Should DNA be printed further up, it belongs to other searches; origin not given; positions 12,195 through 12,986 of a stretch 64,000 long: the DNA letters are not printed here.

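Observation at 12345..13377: RfaH-like NusG paralog followed by a 538-bp leader carrying an ops-like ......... in front of a ~19-kb glycan locus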

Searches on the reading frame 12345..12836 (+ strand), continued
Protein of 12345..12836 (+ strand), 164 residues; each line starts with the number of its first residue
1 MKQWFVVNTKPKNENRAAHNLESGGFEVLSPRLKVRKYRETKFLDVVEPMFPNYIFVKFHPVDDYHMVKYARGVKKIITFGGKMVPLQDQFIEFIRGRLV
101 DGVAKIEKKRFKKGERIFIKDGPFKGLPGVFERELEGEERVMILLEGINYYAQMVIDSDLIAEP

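Call 43: search_protein_families(library=pfam, proteins=[L002:3529-4149:-, L002:4263-5057:+, L004:4344-6203:-, L005:3514-5283:-, L017:3852-4415:+, L018:3502-4920:+, L029:3511-4941:+, L064:4168-5949:-, L079:3360-4499:+, L089:3743-5491:-], max_evalue=0.001)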
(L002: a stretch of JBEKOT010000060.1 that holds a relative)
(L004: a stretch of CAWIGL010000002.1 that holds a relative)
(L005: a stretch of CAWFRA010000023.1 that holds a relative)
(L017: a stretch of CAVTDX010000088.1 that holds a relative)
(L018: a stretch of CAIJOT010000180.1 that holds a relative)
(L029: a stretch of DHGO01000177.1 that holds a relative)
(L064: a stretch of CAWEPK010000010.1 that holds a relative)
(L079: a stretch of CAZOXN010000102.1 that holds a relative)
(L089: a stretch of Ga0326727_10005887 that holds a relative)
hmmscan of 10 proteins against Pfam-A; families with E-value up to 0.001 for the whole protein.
L002:3529-4149:- (206 aa): 1 family
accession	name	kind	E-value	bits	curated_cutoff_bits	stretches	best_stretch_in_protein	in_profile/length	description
PF01161.25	PBP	-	2.2e-40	138.6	24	1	65-204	2-135/135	Phosphatidylethanolamine-binding protein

L002:4263-5057:+ (265 aa): 4 families
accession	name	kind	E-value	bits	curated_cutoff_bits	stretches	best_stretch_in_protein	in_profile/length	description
PF00005.33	ABC_tran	-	5e-28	98.8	25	1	36-185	1-136/137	ABC transporter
PF12399.14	BCA_ABC_TP_C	-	3e-10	39.9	25.5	1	234-258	1-25/27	Branched-chain amino acid ATP-binding cassette transporter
PF13304.12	AAA_21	-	2.2e-06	28.4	27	1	49-70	2-23/304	AAA domain, putative AbiEii toxin, Type IV TA system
PF13476.12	AAA_23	-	0.0004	21.5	27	1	30-70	7-43/201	AAA domain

L004:4344-6203:- (619 aa): 5 families
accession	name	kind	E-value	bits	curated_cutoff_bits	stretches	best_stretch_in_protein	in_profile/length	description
PF25390.1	WD40_RLD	-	6.8e-106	355.1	150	2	89-385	35-346/363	RCC1-like domain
PF00415.24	RCC1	-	2.1e-64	214.4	21.7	7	154-201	2-50/50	Regulator of chromosome condensation (RCC1) repeat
PF13540.12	RCC1_2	-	7.8e-55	181.8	22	7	138-166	2-30/30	Regulator of chromosome condensation (RCC1) repeat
PF13205.12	Big_5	-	4.4e-22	79.2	23.6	1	392-490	4-105/105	Bacterial Ig-like domain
PF25384.1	Alsin_RLD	-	1e-11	45.2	100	0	35-118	274-353/405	Alsin RCC1-like domain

L005:3514-5283:- (589 aa): 5 families
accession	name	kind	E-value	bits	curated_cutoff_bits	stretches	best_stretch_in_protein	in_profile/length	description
PF25390.1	WD40_RLD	-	4.7e-74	250.3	150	2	162-372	73-292/363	RCC1-like domain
PF00415.24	RCC1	-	2.9e-67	223.5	21.7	7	242-291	1-50/50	Regulator of chromosome condensation (RCC1) repeat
PF13540.12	RCC1_2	-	3.4e-55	183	22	7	227-255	2-30/30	Regulator of chromosome condensation (RCC1) repeat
PF13205.12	Big_5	-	2.1e-20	73.9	23.6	1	380-478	4-105/105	Bacterial Ig-like domain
PF25384.1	Alsin_RLD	-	1.6e-13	51.2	100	1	192-265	241-315/405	Alsin RCC1-like domain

L017:3852-4415:+ (188 aa): 2 families
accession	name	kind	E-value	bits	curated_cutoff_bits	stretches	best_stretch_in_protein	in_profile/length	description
PF07729.17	FCD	-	6.1e-20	72.3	24.3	1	50-171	2-123/125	FCD domain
PF00392.27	GntR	-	1.5e-07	31.4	27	1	3-39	28-64/64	Bacterial regulatory proteins, gntR family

L018:3502-4920:+ (473 aa): 2 families
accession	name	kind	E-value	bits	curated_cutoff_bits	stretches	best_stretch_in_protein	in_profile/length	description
PF01841.26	Transglut_core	-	2.4e-19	70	23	1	336-432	4-107/108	Transglutaminase-like superfamily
PF13471.12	Transglut_core3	-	4.7e-07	30.2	26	1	377-419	52-94/117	Transglutaminase-like superfamily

L029:3511-4941:+ (477 aa): 2 families
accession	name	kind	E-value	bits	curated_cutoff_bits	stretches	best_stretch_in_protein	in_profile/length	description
PF01841.26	Transglut_core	-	1.5e-19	70.7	23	1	340-435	5-107/108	Transglutaminase-like superfamily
PF13471.12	Transglut_core3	-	1.4e-05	25.5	26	1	381-423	53-95/117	Transglutaminase-like superfamily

L064:4168-5949:- (593 aa): 6 families
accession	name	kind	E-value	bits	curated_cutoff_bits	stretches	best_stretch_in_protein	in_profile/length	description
PF25390.1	WD40_RLD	-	8.1e-118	394.3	150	2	78-374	36-346/363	RCC1-like domain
PF00415.24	RCC1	-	1.4e-71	237.3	21.7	7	295-342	1-50/50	Regulator of chromosome condensation (RCC1) repeat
PF13540.12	RCC1_2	-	6.5e-55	182.1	22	7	280-308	2-30/30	Regulator of chromosome condensation (RCC1) repeat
PF13205.12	Big_5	-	8.7e-21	75.1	23.6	1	381-479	4-105/105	Bacterial Ig-like domain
PF25384.1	Alsin_RLD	-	7.2e-15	55.6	100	2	193-260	242-311/405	Alsin RCC1-like domain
PF07821.18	Alpha-amyl_C2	-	0.00065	20.4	27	0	318-340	39-58/60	Alpha-amylase C-terminal beta-sheet domain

L079:3360-4499:+ (380 aa): 5 families
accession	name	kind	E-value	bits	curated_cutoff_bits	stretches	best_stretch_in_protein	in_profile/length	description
PF16363.11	GDP_Man_Dehyd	-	2.4e-147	491.2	27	1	4-351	1-332/332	GDP-mannose 4,6 dehydratase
PF01370.27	Epimerase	-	1.1e-75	254.6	20.9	1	3-247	1-240/240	NAD dependent epimerase/dehydratase family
PF04321.23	RmlD_sub_bind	-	9.2e-10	38.5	27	1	1-175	1-148/287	RmlD substrate binding domain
PF13460.12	NAD_binding_10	-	3.3e-05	24.3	27.2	1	7-199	1-171/184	NAD(P)H-binding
PF02719.21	Polysacc_synt_2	-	4.2e-05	23.3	20.2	1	4-121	2-121/293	Polysaccharide biosynthesis protein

L089:3743-5491:- (582 aa): 5 families
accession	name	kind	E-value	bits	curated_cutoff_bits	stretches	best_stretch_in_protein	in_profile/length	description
PF25390.1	WD40_RLD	-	1e-108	364.4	150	2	65-363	36-346/363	RCC1-like domain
PF00415.24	RCC1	-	2e-67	224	21.7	7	182-228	1-49/50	Regulator of chromosome condensation (RCC1) repeat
PF13540.12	RCC1_2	-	4.8e-56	185.7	22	7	319-347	2-30/30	Regulator of chromosome condensation (RCC1) repeat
PF13205.12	Big_5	-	2.8e-24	86.3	23.6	1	370-468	4-105/105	Bacterial Ig-like domain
PF25384.1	Alsin_RLD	-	3.4e-14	53.4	100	2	80-185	243-352/405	Alsin RCC1-like domain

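Call 73: fold_search(model_id=the predicted structure, library=pdb)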
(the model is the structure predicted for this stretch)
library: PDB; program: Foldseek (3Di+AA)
matches with E <= 10: 1357; with E <= 0.001: 51
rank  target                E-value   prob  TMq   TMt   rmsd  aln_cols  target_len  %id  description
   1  9a56_B                1.1e-12  1.00  0.50  0.46  17.5       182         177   25  Integrative model of RPOB-NUSG by crosslinking MS and deep learning (released 2024-09-18)
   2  8phk_P                2.0e-11  1.00  0.56  0.57   5.7       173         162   25  fully recruited RfaH bound to E. coli transcription complex paused at ops site (released 2024-04-24)
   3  1m1g_B                5.4e-11  1.00  0.45  0.33  12.3       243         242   17  Crystal Structure of Aquifex aeolicus N-utilization substance G (NusG), Space Group P2(1) (released 2003-02-04)
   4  1m1g_C                2.4e-10  1.00  0.50  0.36  11.4       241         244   20  Crystal Structure of Aquifex aeolicus N-utilization substance G (NusG), Space Group P2(1) (released 2003-02-04)
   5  1m1g_A                4.0e-10  1.00  0.44  0.32  11.9       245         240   18  Crystal Structure of Aquifex aeolicus N-utilization substance G (NusG), Space Group P2(1) (released 2003-02-04)
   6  1npp_C                7.3e-10  1.00  0.47  0.34  11.7       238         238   18  CRYSTAL STRUCTURE OF AQUIFEX AEOLICUS NUSG IN P2(1) (released 2003-03-11)
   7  6c6s_D                7.7e-10  1.00  0.55  0.55   5.8       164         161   24  CryoEM structure of E.coli RNA polymerase elongation complex bound with RfaH (released 2018-07-25)
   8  2lq8_MODEL_1_A        1.6e-09  1.00  0.41  0.39  11.3       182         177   22  Domain interaction in Thermotoga maritima NusG (released 2013-01-23)
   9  1m1g_D                2.0e-09  1.00  0.47  0.35  12.1       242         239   18  Crystal Structure of Aquifex aeolicus N-utilization substance G (NusG), Space Group P2(1) (released 2003-02-04)
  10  6gov_G                2.5e-09  1.00  0.48  0.46   8.4       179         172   23  Structure of THE RNA POLYMERASE LAMBDA-BASED ANTITERMINATION COMPLEX (released 2019-02-13)
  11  1npp_B                3.4e-09  1.00  0.47  0.34  12.5       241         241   19  CRYSTAL STRUCTURE OF AQUIFEX AEOLICUS NUSG IN P2(1) (released 2003-03-11)
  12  5ond_B                6.7e-09  1.00  0.53  0.64   1.9        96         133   30  RfaH from Escherichia coli in complex with ops DNA (released 2018-06-06)
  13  5ond_A                7.9e-09  1.00  0.53  0.63   1.9        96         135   30  RfaH from Escherichia coli in complex with ops DNA (released 2018-06-06)
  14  8pen_P                1.0e-08  1.00  0.52  0.82   2.3        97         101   30  fully recruited RfaH bound to E. coli transcription complex paused at ops site (alternative state of RfaH) (released 2024-04-24)
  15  1npp_D                1.6e-08  1.00  0.38  0.27  17.2       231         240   19  CRYSTAL STRUCTURE OF AQUIFEX AEOLICUS NUSG IN P2(1) (released 2003-03-11)
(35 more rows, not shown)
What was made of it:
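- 12345..12839 (+): rfaH-like NusG paralog, 164 aa. AF2 N-terminal domain superposes on RfaH at 1.6-1.9 A (call 73).
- On RfaH (NusG paralog; TIGR01955 / NF006534): The best full-length RfaH match is the active state, 8PHK (call 73).
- The AF2 N-terminal domain superposes on RfaH at 1.6-1.9 A (call 73).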

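Call 77: predict_structure(alignment_id=A4)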
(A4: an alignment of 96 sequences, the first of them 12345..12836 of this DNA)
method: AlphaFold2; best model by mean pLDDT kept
length: 164 residues; sequences in the alignment: 96
mean_pLDDT: 88.8   pTM: 0.69
mean pLDDT of the five models: 88.8, 80.3, 74.2, 69.2, 66.2
residues with pLDDT >= 90: 91; 70-90: 63; 50-70: 10; < 50: 0
segments of 3 or more residues with pLDDT < 50: none
pLDDT, mean of each block of 10 residues (from residue 1): 97 95 97 85 85 97 97 96 94 94 80 87 83 78 76 82 81
secondary structure, 60 per line:
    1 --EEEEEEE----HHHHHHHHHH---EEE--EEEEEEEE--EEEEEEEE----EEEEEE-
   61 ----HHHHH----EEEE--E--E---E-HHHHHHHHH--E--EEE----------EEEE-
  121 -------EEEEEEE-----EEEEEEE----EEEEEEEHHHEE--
elements in order: E3-9 H14-23 E27-29 E32-39 E42-49 E54-59 H65-69 E74-77 H89-97 E103-105 E116-119 E128-134 E140-146 E151-157
